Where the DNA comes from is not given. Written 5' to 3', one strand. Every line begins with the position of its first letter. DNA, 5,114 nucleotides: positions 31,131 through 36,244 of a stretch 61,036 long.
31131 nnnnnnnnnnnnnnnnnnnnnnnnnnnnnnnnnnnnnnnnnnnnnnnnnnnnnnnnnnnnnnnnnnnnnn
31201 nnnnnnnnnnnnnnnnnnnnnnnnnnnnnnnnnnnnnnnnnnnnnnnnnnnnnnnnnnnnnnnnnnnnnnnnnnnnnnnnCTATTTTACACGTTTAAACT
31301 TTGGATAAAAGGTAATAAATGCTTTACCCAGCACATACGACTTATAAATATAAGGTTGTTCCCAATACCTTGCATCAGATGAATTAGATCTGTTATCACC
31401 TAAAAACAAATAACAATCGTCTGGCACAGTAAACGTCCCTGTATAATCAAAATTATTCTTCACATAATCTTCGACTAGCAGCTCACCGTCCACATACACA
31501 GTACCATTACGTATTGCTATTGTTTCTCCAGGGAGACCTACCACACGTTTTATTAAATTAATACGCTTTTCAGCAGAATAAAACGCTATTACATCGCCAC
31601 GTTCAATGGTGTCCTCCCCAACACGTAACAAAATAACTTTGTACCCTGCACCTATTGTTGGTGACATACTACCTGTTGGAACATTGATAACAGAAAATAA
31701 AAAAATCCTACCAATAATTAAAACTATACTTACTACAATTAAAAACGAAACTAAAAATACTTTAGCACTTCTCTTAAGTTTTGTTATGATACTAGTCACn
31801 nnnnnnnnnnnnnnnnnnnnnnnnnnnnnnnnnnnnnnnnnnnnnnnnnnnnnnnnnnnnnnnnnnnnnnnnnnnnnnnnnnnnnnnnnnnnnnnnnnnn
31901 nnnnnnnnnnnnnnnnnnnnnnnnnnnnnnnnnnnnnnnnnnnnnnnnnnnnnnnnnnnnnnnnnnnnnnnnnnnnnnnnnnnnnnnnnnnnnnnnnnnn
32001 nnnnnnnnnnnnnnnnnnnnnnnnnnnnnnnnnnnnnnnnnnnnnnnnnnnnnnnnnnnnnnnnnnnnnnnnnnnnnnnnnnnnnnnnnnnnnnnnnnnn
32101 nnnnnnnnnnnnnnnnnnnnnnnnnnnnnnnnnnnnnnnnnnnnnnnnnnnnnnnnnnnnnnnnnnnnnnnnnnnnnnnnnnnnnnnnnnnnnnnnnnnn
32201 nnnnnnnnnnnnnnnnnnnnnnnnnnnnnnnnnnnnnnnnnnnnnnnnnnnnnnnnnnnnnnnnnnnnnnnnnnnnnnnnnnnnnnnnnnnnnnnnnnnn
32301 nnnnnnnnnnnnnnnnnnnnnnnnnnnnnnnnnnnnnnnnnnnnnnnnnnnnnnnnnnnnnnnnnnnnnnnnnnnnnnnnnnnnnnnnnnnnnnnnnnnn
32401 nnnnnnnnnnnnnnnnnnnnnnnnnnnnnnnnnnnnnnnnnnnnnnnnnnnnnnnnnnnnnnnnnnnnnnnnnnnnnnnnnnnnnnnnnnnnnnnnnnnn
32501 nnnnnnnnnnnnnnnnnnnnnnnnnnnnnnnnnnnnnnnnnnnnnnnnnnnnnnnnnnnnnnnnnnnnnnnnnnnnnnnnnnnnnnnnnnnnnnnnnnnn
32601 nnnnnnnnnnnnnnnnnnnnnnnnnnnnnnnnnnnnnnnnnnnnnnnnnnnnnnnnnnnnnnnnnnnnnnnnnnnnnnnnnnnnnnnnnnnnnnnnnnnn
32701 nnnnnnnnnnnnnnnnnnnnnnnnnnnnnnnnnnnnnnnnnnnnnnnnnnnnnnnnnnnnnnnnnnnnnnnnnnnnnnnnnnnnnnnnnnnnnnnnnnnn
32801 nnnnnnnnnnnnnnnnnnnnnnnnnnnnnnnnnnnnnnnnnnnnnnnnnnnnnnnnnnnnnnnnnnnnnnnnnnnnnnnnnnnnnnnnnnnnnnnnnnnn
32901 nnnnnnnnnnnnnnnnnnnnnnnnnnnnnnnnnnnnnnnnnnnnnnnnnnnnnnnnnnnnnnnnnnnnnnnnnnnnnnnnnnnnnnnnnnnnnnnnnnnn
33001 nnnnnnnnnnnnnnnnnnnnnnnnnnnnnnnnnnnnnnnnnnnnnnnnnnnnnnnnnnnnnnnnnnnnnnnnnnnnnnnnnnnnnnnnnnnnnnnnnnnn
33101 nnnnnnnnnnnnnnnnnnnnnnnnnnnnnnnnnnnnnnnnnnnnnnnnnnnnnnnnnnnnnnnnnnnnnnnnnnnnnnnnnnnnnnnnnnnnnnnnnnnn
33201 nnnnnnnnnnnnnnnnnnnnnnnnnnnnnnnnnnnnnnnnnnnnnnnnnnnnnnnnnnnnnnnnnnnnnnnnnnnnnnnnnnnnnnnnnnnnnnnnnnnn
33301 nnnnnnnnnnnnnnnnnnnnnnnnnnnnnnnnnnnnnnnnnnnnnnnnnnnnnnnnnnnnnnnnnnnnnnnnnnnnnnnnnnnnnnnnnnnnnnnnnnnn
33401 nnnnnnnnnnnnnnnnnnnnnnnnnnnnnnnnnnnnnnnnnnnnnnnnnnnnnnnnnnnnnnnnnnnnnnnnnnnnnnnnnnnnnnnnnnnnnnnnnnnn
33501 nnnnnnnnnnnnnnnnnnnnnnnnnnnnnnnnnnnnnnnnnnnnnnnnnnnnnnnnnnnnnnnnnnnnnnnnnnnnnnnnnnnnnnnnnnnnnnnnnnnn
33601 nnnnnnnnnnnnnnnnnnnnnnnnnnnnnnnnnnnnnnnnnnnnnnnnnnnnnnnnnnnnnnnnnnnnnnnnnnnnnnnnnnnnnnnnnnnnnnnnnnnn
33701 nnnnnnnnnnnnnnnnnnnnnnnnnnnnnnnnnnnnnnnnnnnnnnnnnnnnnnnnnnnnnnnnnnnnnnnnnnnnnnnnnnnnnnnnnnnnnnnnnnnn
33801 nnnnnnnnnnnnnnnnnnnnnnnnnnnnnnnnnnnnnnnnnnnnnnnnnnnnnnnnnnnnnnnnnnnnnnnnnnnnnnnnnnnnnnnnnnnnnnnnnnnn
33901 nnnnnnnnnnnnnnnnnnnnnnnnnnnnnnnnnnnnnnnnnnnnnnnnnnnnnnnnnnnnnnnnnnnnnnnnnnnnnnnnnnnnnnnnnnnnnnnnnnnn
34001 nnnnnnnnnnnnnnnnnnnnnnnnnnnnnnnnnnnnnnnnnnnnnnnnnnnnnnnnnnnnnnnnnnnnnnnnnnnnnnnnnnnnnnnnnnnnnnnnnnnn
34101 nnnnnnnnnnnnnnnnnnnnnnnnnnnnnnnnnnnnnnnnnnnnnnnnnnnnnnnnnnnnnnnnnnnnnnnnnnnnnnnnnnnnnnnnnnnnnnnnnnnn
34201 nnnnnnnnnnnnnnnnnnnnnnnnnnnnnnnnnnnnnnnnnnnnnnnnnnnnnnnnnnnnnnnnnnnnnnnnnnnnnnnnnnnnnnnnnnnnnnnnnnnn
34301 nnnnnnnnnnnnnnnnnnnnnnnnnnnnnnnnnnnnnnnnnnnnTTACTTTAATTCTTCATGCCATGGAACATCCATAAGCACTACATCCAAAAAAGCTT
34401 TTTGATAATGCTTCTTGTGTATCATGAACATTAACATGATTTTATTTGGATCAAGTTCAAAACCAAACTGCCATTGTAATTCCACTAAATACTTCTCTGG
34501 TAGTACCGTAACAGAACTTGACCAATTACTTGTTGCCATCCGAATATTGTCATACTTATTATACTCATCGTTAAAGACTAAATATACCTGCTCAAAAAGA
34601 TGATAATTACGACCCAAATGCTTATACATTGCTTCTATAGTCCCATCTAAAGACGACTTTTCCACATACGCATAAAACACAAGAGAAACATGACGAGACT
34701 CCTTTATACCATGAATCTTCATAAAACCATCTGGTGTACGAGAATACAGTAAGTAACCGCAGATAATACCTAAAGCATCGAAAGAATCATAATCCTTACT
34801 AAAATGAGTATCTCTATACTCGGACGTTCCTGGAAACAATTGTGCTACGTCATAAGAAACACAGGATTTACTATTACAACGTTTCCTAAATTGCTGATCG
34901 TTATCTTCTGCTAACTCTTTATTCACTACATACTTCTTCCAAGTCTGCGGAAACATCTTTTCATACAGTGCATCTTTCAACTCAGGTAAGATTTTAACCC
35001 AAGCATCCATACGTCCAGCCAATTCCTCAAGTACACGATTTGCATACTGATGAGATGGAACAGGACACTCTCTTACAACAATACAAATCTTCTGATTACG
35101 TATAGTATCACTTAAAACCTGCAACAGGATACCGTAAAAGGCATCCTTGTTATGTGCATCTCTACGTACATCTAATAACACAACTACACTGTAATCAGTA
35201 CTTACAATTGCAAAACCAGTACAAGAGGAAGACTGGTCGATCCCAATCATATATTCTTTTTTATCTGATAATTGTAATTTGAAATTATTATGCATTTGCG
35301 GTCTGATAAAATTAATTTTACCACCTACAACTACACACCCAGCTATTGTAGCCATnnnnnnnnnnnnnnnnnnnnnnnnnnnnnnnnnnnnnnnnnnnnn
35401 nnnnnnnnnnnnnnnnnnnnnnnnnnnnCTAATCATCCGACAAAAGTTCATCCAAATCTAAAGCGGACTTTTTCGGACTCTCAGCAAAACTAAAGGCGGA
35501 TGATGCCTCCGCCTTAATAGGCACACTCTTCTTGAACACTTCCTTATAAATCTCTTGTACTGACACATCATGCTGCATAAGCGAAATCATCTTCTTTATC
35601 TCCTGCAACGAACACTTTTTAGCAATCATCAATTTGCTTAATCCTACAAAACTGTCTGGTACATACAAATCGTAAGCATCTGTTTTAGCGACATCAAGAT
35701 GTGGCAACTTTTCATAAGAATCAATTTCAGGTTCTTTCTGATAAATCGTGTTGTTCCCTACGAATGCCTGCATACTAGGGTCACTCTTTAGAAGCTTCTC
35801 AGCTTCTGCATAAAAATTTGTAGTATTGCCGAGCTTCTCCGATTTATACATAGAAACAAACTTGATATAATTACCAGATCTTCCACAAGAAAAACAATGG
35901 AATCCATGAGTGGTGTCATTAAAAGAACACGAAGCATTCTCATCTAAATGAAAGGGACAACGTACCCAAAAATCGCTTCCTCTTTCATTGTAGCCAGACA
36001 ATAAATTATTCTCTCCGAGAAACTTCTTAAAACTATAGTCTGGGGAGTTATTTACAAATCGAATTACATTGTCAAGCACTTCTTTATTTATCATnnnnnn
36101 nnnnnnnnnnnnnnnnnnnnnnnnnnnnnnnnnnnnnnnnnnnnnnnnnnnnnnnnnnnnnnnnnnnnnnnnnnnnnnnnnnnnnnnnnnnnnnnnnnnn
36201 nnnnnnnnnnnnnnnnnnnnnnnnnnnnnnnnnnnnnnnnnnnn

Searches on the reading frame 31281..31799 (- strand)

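Call 9: search_protein_families(library=pfam, proteins=[window:31281-31799:-], max_evalue=0.01)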
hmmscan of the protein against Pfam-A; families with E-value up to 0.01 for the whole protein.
window:31281-31799:- (172 aa): 1 family
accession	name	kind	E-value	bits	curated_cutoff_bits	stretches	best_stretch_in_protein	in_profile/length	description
PF10502.14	Peptidase_S26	-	8.8e-35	120.6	22.9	1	17-164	5-167/168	Signal peptidase, peptidase S26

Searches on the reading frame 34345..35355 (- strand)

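Call 10: search_protein_families(library=pfam, proteins=[window:34345-35355:-], max_evalue=0.01)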
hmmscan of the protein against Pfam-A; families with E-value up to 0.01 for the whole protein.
window:34345-35355:- (336 aa): 0 families

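Call 40: search_protein_families(library=phrogs, proteins=[window:34345-35355:-], max_evalue=0.001)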
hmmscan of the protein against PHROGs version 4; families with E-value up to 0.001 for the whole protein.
window:34345-35355:- (336 aa): 1 family
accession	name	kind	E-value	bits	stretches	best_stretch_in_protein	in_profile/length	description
phrog_159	-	DNA, RNA and nucleotide metabolism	9.7e-09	35.6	1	27-213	81-258/330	RuvC-like Holliday junction resolvase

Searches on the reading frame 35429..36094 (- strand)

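Call 10: search_protein_families(library=pfam, proteins=[window:35429-36094:-], max_evalue=0.01)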
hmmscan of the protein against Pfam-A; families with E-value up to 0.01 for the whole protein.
window:35429-36094:- (221 aa): 1 family
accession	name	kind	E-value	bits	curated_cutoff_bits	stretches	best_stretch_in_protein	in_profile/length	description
PF01807.25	Zn_ribbon_DnaG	-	2.8e-12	46.7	24.9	1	37-92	27-82/98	CHC2 zinc finger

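Call 80: search_protein_families(library=phrogs, proteins=[window:35429-36094:-], max_evalue=0.001)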
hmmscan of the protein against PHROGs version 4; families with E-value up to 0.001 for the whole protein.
window:35429-36094:- (221 aa): 6 families
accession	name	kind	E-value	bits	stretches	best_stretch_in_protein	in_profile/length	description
phrog_6444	-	DNA, RNA and nucleotide metabolism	1.1e-10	41.9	1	39-86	33-80/577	DNA primase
phrog_47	-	DNA, RNA and nucleotide metabolism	3e-10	40.3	1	34-131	41-135/947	DNA primase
phrog_360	-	DNA, RNA and nucleotide metabolism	4.4e-09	37.5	1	44-87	32-75/133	DNA primase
phrog_11992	-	unknown function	6.9e-09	37.2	1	45-85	31-69/177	-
phrog_18097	-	DNA, RNA and nucleotide metabolism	6.5e-07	30.1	1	37-103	28-88/199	DNA primase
phrog_26824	-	unknown function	0.00059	19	1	40-94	24-82/868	-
